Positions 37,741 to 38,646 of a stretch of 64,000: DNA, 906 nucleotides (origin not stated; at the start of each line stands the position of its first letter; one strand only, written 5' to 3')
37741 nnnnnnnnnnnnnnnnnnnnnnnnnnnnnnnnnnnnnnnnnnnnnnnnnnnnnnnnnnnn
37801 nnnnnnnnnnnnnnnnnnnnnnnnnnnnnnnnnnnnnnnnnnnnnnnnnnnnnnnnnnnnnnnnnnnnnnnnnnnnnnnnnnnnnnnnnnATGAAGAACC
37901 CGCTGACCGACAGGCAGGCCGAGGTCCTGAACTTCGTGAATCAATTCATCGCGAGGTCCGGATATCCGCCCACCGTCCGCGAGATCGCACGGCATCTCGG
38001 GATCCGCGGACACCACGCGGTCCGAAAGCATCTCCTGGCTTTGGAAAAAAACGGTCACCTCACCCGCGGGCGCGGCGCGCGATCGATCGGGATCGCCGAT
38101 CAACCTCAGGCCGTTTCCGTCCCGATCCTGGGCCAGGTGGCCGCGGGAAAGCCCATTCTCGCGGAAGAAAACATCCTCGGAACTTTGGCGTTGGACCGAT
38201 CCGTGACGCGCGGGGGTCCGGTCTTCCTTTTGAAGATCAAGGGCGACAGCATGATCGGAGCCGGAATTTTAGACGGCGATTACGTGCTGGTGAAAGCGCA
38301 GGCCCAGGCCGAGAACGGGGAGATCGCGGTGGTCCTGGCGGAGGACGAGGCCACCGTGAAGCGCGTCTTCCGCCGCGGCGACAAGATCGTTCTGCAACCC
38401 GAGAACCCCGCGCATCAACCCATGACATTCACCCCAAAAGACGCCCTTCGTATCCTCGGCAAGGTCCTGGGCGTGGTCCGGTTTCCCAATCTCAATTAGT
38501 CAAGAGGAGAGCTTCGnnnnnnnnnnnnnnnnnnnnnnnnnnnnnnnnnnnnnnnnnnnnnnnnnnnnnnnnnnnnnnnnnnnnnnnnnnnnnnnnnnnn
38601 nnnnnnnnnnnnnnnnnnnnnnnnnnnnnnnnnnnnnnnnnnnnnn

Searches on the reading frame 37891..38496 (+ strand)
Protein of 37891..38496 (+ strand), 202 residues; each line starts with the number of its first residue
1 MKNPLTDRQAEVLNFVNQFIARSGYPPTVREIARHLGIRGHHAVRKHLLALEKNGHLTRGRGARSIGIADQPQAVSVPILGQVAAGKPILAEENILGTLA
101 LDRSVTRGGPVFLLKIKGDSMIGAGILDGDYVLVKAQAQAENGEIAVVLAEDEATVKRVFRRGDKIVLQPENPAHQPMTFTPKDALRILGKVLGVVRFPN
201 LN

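Call 4: search_protein_families(library=pfam, proteins=[window:37891-38496:+], max_evalue=0.1)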
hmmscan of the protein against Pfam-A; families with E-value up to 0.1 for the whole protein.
window:37891-38496:+ (202 aa): 9 families
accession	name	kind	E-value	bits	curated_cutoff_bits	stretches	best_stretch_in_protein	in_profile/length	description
PF00717.28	Peptidase_S24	-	3.5e-34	117.4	23.3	1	78-192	1-115/116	Peptidase S24-like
PF01726.22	LexA_DNA_bind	-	1.1e-18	67.2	23.7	1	3-61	2-60/65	LexA DNA binding domain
PF04703.18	FaeA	-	0.00063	20.4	20.7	1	11-60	4-48/62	FaeA-like protein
PF12802.13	MarR_2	-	0.0019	18.7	27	1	5-61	3-54/61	MarR family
PF08461.16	HTH_12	-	0.035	14.5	21.4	1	20-61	7-51/66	Ribonuclease R winged-helix domain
PF04358.19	DsrC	-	0.039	14.8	24.9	1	5-50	37-84/107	DsrC like protein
PF21476.4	PF0610-like_N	-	0.058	14.1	33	0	27-53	15-40/50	PF0610-like, N-terminal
PF13463.12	HTH_27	-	0.059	14.1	22.2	1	5-60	1-51/68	Winged helix DNA-binding domain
PF02082.26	Rrf2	-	0.097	13.3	30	0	24-64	21-60/132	Iron-dependent Transcriptional regulator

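Call 6: search_protein_families(library=ncbifam, proteins=[window:37891-38496:+], max_evalue=0.1)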
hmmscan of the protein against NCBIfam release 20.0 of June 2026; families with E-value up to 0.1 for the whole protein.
window:37891-38496:+ (202 aa): 4 families
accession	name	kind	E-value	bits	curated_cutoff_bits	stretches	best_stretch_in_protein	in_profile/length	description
TIGR00498.1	lexA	equivalog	2.3e-58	197.1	110.95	1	3-197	2-200/203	transcriptional repressor LexA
NF007621.2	PRK10276.1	subfamily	1.1e-19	70.5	110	1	85-196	2-114/115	translesion error-prone DNA polymerase V autoproteolytic subunit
TIGR03879.1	near_KaiC_dom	domain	0.003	18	65.1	0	20-53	29-61/91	probable regulatory domain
NF051876.1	transXXX_HumD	equivalog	0.0031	17.5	120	1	98-196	14-111/129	HumD family translesion DNA polymerase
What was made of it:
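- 37891..38499 (+): lexA (202 aa). It matches TIGR00498 at 197 bits (cut-off 111) and Pfam LexA_DNA_bind plus Peptidase_S24 (calls 4, 6).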
